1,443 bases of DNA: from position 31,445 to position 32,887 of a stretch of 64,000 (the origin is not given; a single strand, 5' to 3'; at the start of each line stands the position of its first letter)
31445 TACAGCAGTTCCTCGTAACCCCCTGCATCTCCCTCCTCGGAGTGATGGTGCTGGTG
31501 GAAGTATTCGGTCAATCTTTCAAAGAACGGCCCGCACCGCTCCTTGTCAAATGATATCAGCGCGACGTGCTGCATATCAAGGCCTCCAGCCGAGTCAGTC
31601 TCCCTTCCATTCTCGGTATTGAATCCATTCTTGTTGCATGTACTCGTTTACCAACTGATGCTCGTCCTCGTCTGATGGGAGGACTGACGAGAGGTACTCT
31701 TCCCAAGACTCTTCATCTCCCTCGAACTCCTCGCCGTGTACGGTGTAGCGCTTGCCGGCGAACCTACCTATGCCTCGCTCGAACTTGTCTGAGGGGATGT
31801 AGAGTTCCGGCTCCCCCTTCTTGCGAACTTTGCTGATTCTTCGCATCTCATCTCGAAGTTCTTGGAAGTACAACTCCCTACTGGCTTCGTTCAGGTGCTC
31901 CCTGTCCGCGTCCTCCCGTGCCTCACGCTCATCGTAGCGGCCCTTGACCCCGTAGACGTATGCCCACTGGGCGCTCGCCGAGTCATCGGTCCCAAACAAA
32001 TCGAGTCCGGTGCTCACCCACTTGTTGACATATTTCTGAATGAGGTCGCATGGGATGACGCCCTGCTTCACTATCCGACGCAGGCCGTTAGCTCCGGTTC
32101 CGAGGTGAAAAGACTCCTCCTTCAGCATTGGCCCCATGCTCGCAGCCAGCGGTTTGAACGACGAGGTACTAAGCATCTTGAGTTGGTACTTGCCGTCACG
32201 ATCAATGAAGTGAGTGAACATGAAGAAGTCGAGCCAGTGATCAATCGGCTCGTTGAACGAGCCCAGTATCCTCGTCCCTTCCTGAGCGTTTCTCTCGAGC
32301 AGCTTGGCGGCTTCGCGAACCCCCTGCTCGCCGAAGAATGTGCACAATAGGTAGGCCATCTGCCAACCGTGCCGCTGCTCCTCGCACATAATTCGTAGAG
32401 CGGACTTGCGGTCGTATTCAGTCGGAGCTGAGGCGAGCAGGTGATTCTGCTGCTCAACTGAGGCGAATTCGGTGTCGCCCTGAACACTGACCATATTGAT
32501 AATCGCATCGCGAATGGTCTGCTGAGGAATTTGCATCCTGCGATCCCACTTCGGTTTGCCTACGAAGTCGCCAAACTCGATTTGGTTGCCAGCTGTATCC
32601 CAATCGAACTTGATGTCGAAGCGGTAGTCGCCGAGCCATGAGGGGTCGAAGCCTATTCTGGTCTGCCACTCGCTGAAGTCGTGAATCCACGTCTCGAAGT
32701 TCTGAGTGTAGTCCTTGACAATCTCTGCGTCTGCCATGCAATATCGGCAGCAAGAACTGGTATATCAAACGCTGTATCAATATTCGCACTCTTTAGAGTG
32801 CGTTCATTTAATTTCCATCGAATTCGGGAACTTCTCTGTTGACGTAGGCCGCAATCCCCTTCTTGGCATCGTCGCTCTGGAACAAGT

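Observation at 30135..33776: Beta-oxidation-like operon containing a PaaA-type diiron oxygenase and two unassigned small proteins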

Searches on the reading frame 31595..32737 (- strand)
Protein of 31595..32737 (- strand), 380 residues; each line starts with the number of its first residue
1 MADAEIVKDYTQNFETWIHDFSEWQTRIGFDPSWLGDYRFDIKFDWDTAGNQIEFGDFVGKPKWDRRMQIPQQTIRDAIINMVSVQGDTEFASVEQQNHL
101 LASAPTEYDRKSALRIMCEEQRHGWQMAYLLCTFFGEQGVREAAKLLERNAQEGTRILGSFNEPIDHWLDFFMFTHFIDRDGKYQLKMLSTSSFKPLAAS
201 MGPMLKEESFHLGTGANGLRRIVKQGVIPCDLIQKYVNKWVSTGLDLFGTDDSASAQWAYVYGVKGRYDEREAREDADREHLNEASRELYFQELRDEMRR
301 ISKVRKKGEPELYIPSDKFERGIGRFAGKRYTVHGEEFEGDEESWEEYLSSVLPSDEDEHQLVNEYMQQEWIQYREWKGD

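Call 3: search_protein_families(library=pfam, proteins=[window:31595-32737:-], max_evalue=0.01)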
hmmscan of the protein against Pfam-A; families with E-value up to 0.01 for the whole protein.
window:31595-32737:- (380 aa): 1 family
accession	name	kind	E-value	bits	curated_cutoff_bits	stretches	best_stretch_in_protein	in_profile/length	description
PF05138.18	PaaA_PaaC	-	1.4e-13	51.1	28.5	1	72-259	11-197/263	Phenylacetic acid catabolic protein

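Call 4: search_protein_families(library=ncbifam, proteins=[window:31595-32737:-], max_evalue=0.01)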
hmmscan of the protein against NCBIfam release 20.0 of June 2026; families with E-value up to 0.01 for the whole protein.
window:31595-32737:- (380 aa): 2 families
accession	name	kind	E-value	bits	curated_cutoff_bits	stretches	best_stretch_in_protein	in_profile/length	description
TIGR03225.1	benzo_boxB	equivalog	5.6e-66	223.3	499.1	2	30-278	63-328/471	benzoyl-CoA 2,3-epoxidase subunit BoxB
TIGR02156.2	PA_CoA_Oxy1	equivalog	3e-11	42.9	280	1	74-260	20-201/289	1,2-phenylacetyl-CoA epoxidase subunit PaaA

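Call 5: search_solved_structures(query=window:31595-32737:-, max_evalue=0.01, show_alignments=2)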
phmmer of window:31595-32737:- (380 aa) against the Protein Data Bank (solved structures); distinct sequences matched with E-value up to 0.01: 5.
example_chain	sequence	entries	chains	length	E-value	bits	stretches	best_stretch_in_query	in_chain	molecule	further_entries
3per_A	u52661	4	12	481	3.4e-47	164.8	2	35-225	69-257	Benzoyl-CoA oxygenase component B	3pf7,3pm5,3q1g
4mud_A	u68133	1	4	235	5.6e-21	78.5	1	68-223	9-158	Ring oxydation complex/ phenylacetic acid degradation related protein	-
4ii4_A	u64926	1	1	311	6.2e-06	29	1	75-258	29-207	1,2-phenylacetyl-CoA epoxidase, subunit A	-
4iit_A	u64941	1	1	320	1.5e-05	27.7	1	75-258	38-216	Phenylacetate-CoA oxygenase subunit PaaA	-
3pvr_A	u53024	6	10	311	1.7e-05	27.5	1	75-258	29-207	Phenylacetic acid degradation protein paaA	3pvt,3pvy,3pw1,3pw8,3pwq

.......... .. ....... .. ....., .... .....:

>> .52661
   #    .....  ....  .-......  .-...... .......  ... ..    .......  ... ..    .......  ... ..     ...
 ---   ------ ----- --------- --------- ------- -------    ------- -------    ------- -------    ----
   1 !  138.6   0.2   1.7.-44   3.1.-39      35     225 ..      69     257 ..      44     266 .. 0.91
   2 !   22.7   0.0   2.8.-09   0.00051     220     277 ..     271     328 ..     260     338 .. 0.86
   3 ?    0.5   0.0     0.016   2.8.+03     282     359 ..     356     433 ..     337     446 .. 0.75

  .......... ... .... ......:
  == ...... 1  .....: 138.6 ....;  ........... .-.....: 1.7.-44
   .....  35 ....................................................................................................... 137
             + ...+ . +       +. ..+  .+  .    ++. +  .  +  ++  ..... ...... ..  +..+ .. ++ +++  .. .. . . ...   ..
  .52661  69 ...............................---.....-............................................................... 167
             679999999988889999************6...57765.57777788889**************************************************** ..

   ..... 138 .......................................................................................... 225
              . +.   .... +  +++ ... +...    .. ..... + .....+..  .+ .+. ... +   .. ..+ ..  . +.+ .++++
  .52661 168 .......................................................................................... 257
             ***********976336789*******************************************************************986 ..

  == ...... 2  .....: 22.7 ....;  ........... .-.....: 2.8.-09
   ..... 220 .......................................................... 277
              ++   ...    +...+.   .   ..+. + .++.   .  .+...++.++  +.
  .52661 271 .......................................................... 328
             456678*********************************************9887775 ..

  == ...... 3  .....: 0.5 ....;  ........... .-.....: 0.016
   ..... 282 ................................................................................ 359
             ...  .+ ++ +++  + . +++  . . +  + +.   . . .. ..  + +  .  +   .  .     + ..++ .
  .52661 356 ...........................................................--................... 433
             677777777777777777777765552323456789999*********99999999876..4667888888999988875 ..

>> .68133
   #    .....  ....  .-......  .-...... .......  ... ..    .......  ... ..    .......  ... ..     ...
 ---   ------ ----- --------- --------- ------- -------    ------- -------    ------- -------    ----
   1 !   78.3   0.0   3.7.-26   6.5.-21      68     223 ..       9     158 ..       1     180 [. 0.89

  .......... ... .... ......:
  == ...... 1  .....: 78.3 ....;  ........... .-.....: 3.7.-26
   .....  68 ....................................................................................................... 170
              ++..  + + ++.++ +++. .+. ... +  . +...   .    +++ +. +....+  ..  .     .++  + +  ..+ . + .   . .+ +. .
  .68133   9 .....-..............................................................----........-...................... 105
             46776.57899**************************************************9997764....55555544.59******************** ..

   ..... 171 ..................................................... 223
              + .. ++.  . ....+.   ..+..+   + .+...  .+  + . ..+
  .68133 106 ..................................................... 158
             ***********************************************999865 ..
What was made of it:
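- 31595..32737 (-): 380-aa ferritin-like diiron oxygenase, a short-form BoxB relative (putative aromatic acyl-CoA epoxidase). PDB 3per BoxB E=3.4e-47 (call 5).
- On PaaA (phenylacetyl-CoA epoxidase subunit A, TIGR02156): E is about 1e-5 to the PaaA structures (call 5).
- Closest known: PDB 4mud, 'ring oxydation complex/phenylacetic acid degradation related protein'. Same: It aligns over residues 68-223 at E=6e-21 (call 5).
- BoxB homology: TIGR03225 223 bits and PDB 3per E=3e-47, against only 43 bits for PaaA (calls 4, 5).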

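Call 6: find_homologous_proteins(query=window:31595-32737:-)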
Query window:31595-32737:- (380 aa): 6987 proteins with E <= 0.001 among 8000 candidates; the best 120 are listed.
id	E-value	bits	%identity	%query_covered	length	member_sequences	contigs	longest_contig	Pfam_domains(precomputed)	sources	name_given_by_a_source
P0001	1.3e-246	836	94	100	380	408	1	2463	PF05138.19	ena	-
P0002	1.3e-244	830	93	100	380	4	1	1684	PF05138.19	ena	-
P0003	1.4e-243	826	93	100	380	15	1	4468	PF05138.19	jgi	jgi:benzoyl-CoA 2,3-dioxygenase component B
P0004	3.3e-241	818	91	100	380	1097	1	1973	PF05138.19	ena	-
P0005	5.9e-234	795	88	100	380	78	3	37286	PF05138.19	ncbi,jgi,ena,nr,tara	ncbi:MAG: hypothetical protein CL993_03285 [Euryarchaeota archaeon]|nr:hypothetical protein [Euryarc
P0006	2.2e-230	783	87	100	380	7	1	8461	PF05138.19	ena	-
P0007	2.5e-230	783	86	100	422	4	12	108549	PF05138.19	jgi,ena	-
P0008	1.4e-229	780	86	100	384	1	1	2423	PF05138.19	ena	-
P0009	2.4e-229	779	86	100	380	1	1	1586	PF05138.19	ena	-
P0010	3.7e-229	779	86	100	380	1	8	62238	PF05138.19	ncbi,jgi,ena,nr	ncbi:MAG: Phenylacetic acid catabolic protein [Candidatus Thermoplasmatota archaeon]|nr:Phenylacetic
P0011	3.7e-229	779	86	100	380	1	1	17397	PF05138.19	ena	-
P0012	4.7e-229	778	86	100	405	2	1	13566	PF05138.19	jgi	-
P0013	7.0e-229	778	86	100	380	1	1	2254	PF05138.19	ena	-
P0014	8.7e-229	778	85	100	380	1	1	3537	PF05138.19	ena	-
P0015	1.7e-228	777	86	100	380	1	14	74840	PF05138.19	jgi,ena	-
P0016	1.8e-228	777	86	100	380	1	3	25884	PF05138.19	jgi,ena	-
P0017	2.2e-228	776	86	100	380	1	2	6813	PF05138.19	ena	-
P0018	2.3e-228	776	86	100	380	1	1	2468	PF05138.19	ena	-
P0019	2.5e-228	776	86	100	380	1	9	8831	PF05138.19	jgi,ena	-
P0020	3.1e-228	776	85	100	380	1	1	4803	PF05138.19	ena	-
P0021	3.3e-228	776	86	100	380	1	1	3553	PF05138.19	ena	-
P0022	4.4e-228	775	85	100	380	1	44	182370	PF05138.19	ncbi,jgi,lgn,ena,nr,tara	ncbi:MAG: hypothetical protein CMA51_02190 [Euryarchaeota archaeon]|nr:hypothetical protein [Euryarc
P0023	5.7e-228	775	85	100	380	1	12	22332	PF05138.19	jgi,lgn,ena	jgi:benzoyl-CoA 2,3-dioxygenase component B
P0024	6.3e-228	775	85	100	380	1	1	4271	PF05138.19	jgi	-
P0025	6.5e-228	775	85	100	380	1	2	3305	PF05138.19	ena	-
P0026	6.5e-228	775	85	100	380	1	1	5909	PF05138.19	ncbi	-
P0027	6.9e-228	775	86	100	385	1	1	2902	PF05138.19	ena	-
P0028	7.1e-228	775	85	100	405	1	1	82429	PF05138.19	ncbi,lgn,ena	-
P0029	7.1e-228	775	85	100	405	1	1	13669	PF05138.19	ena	-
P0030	7.1e-228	775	85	100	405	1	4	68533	PF05138.19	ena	-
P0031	8.2e-228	774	86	100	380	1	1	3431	PF05138.19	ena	-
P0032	8.4e-228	774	85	100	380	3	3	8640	PF05138.19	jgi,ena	-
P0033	8.7e-228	774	85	100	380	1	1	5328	PF05138.19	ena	-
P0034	9.3e-228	774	85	100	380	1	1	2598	PF05138.19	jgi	-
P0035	1.0e-227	774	85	100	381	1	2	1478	PF05138.19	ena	-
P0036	1.0e-227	774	86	100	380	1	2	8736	PF05138.19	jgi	jgi:benzoyl-CoA 2,3-dioxygenase component B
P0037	1.1e-227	774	85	100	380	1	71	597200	PF05138.19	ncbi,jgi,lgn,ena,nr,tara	ncbi:MAG: hypothetical protein CMA38_00115 [Euryarchaeota archaeon]|jgi:benzoyl-CoA 2,3-dioxygenase 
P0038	1.1e-227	774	85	100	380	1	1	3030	PF05138.19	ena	-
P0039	1.2e-227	774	85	100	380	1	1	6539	PF05138.19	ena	-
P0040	1.2e-227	774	85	100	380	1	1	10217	PF05138.19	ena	-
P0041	1.3e-227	774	85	100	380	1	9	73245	PF05138.19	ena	-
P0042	1.3e-227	774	86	100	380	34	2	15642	PF05138.19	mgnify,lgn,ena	mgnify:FL=1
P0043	1.3e-227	774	85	100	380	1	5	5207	PF05138.19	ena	-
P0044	1.3e-227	774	85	100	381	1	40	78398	PF05138.19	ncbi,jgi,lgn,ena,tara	tara:strand:- start:2073 stop:3218 length:1146 start_codon:yes stop_codon:yes gene_type:complete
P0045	1.3e-227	774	85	100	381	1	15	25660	PF05138.19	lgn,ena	-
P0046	1.3e-227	774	85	100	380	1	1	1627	PF05138.19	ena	-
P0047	1.4e-227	774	85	100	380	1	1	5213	PF05138.19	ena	-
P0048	1.5e-227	773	85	100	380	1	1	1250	PF05138.19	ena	-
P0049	1.6e-227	773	85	100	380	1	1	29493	PF05138.19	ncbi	-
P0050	1.6e-227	773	85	100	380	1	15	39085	PF05138.19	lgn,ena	-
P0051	1.7e-227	773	85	100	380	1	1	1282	PF05138.19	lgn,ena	-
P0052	1.7e-227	773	85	100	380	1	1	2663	PF05138.19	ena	-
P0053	1.8e-227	773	85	100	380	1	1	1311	PF05138.19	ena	-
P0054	1.8e-227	773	85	100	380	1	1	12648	PF05138.19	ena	-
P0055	1.9e-227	773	85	100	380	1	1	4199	PF05138.19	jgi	jgi:benzoyl-CoA 2,3-dioxygenase component B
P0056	1.9e-227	773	85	99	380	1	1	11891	PF05138.19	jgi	-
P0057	1.9e-227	773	85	100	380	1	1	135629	PF05138.19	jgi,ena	jgi:benzoyl-CoA 2,3-dioxygenase component B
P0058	2.2e-227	773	85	100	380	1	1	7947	PF05138.19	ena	-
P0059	2.4e-227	773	85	100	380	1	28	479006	PF05138.19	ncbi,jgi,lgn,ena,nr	ncbi:MAG: hypothetical protein CMA57_05570 [Euryarchaeota archaeon]|jgi:benzoyl-CoA 2,3-dioxygenase 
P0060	2.6e-227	773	85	100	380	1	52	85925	PF05138.19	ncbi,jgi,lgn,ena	jgi:benzoyl-CoA 2,3-dioxygenase component B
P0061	2.6e-227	773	85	100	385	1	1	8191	PF05138.19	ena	-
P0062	2.8e-227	773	85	100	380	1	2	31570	PF05138.19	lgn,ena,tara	tara:strand:- start:528 stop:1670 length:1143 start_codon:yes stop_codon:yes gene_type:complete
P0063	2.9e-227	773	85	100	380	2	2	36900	PF05138.19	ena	-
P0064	3.1e-227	772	85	100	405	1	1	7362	PF05138.19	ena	-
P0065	3.2e-227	772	85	100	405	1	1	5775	PF05138.19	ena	-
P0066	3.2e-227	772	85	100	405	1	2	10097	PF05138.19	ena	-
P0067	3.3e-227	772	85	100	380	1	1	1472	PF05138.19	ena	-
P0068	3.3e-227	772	85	100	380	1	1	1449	PF05138.19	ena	-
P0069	3.3e-227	772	85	100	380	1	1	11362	PF05138.19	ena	-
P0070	3.3e-227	772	85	100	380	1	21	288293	PF05138.19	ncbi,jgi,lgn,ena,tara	tara:strand:+ start:5874 stop:7016 length:1143 start_codon:yes stop_codon:yes gene_type:complete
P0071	3.3e-227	772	85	100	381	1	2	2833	PF05138.19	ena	-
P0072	3.3e-227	772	85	100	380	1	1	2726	PF05138.19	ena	-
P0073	3.4e-227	772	85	100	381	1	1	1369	PF05138.19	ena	-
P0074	3.5e-227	772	85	100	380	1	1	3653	PF05138.19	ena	-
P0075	3.8e-227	772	85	100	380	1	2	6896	PF05138.19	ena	-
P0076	3.9e-227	772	85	100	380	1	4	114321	PF05138.19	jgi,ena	-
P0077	3.9e-227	772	85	100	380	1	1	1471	PF05138.19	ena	-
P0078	4.0e-227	772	85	100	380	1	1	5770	PF05138.19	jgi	jgi:benzoyl-CoA 2,3-dioxygenase component B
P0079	4.0e-227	772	85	100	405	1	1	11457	PF05138.19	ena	-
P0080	4.3e-227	772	85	100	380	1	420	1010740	PF05138.19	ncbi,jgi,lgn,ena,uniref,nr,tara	ncbi:phenylacetate-CoA oxygenase subunit PaaI [Euryarchaeota archaeon]|jgi:benzoyl-CoA 2,3-dioxygena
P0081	4.3e-227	772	85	100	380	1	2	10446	PF05138.19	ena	-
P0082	4.4e-227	772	85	100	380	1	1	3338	PF05138.19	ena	-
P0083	4.5e-227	772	86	100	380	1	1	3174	PF05138.19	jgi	jgi:benzoyl-CoA 2,3-dioxygenase component B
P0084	4.6e-227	772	85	100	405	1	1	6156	PF05138.19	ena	-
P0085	4.6e-227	772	85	100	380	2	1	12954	PF05138.19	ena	-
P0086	4.9e-227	772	85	100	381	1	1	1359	PF05138.19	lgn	-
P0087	5.0e-227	772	85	100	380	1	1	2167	PF05138.19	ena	-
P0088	5.2e-227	772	85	100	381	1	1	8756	PF05138.19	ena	-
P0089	5.4e-227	772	85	100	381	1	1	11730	PF05138.19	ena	-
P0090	5.4e-227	772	85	100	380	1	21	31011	PF05138.19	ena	-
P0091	5.5e-227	772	85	100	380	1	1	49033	PF05138.19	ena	-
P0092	6.1e-227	771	85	100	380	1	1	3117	PF05138.19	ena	-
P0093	6.1e-227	771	85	100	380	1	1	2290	PF05138.19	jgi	jgi:benzoyl-CoA 2,3-dioxygenase component B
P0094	6.4e-227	771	85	100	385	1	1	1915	PF05138.19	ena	-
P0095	6.4e-227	771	85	100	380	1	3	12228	PF05138.19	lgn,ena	-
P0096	6.5e-227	771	85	100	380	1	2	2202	PF05138.19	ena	-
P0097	6.6e-227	771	85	100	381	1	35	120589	PF05138.19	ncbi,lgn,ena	-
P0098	6.7e-227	771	85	100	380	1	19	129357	PF05138.19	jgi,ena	jgi:benzoyl-CoA 2,3-dioxygenase component B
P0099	6.7e-227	771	85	100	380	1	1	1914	PF05138.19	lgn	-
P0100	6.7e-227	771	85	100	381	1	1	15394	PF05138.19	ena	-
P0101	6.8e-227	771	85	100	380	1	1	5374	PF05138.19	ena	-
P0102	6.8e-227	771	85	100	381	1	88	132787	PF05138.19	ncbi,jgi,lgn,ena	-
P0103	7.0e-227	771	85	100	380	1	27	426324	PF05138.19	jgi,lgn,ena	jgi:benzoyl-CoA 2,3-dioxygenase component B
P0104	7.1e-227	771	85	100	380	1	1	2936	PF05138.19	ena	-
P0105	7.7e-227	771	85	100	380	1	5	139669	PF05138.19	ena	-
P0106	8.0e-227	771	85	100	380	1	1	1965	PF05138.19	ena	-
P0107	8.2e-227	771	85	100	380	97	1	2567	PF05138.19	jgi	-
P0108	8.2e-227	771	84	100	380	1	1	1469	PF05138.19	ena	-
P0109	8.2e-227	771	85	100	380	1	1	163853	PF05138.19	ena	-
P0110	8.5e-227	771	85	100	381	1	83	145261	PF05138.19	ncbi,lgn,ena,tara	tara:strand:- start:7 stop:1152 length:1146 start_codon:yes stop_codon:yes gene_type:complete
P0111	8.6e-227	771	85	100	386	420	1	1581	PF05138.19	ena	-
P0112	8.7e-227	771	85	100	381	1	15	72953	PF05138.19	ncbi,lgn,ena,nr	ncbi:MAG: hypothetical protein CL974_04365 [Euryarchaeota archaeon]|nr:hypothetical protein [Euryarc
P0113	8.8e-227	771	85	100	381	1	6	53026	PF05138.19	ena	-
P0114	9.3e-227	771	85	100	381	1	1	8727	PF05138.19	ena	-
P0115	9.5e-227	771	85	100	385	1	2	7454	PF05138.19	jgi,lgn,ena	-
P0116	1.1e-226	771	85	100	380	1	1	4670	PF05138.19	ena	-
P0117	1.1e-226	771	85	100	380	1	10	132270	PF05138.19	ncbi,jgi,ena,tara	tara:strand:+ start:1929 stop:3071 length:1143 start_codon:yes stop_codon:yes gene_type:complete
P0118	1.1e-226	771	85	100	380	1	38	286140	PF05138.19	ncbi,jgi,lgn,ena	jgi:benzoyl-CoA 2,3-dioxygenase component B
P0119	1.1e-226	771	85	100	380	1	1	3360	PF05138.19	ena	-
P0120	1.2e-226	770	85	100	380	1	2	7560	PF05138.19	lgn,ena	-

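Call 17: find_encoding_contigs(protein=P0080, flank=10000, max_places=4)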
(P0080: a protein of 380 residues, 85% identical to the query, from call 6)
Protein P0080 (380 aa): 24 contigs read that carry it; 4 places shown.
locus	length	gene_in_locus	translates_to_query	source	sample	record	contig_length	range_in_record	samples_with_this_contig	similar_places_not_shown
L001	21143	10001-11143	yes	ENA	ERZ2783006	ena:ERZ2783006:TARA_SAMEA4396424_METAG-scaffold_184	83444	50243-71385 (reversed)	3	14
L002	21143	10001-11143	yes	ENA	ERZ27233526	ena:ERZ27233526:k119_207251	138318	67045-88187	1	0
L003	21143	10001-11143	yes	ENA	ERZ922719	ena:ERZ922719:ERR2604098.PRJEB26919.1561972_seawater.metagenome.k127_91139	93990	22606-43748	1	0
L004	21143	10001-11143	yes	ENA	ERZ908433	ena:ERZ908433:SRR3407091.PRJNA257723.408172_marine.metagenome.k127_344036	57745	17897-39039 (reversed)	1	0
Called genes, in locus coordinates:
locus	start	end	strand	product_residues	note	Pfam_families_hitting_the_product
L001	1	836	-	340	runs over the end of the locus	PF01467:CTP_transf_like, PF04019:DUF359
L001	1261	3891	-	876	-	-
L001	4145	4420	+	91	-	PF12976:DUF3860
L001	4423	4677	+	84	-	PF12976:DUF3860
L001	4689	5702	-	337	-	PF00274:Glycolytic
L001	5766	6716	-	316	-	PF03320:FBPase_glpX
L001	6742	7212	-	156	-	PF01967:MoaC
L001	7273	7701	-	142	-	PF02391:MoaE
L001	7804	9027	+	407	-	PF13450:NAD_binding_8 (weak)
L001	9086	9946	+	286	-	PF00378:ECH_1, PF16113:ECH_2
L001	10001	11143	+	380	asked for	PF05138:PaaA_PaaC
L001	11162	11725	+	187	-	-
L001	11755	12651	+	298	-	PF01210:NAD_Gly3P_dh_N (faint), PF02737:3HCDH_N, PF03446:NAD_binding_2 (weak), PF00725:3HCDH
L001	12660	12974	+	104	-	PF03083:MtN3_slv (faint), PF04193:PQ-loop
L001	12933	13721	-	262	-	PF00378:ECH_1, PF16113:ECH_2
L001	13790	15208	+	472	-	PF00171:Aldedh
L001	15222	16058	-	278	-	PF00378:ECH_1, PF16113:ECH_2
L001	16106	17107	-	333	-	-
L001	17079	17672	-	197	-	PF01725:Ham1p_like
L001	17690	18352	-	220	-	PF00069:Pkinase, PF01636:APH (faint), PF06293:Kdo, PF01163:RIO1 (weak)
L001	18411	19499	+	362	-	PF02445:NadA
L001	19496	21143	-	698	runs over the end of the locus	PF14378:PAP2_3, PF01569:PAP2 (weak)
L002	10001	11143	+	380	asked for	PF05138:PaaA_PaaC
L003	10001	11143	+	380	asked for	PF05138:PaaA_PaaC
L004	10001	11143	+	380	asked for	PF05138:PaaA_PaaC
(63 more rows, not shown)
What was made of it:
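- The 109-aa gene is replaced by a PQ-loop gene in L001 (call 17).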

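Call 19: search_protein_representatives(protein=window:31595-32737:-)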
Query: 380 residues. Proteins with E-value up to 0.001 (for the whole library): 912; up to 1e-10: 483; up to 1e-30: 130. The best 150 are listed.
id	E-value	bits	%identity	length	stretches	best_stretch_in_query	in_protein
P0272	1.1e-114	400.3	50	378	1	7-379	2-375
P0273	1.0e-112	393.7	70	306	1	48-276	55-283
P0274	2.1e-98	346.6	53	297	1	14-301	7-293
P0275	3.4e-97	342.6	45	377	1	16-377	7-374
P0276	7.1e-85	302.1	60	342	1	60-280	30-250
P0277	4.3e-82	292.9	46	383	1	52-378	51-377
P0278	7.3e-80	285.6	58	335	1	114-337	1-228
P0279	5.3e-78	279.4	58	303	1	12-226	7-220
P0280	1.5e-77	278.0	59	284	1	117-336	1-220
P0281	6.8e-76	272.5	52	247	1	134-373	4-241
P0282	1.6e-74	268.0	51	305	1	13-248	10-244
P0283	6.8e-74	265.9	45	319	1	13-324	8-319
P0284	2.2e-71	257.6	64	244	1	84-260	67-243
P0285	1.0e-68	248.9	53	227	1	13-229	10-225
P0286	5.2e-66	240.0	63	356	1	122-292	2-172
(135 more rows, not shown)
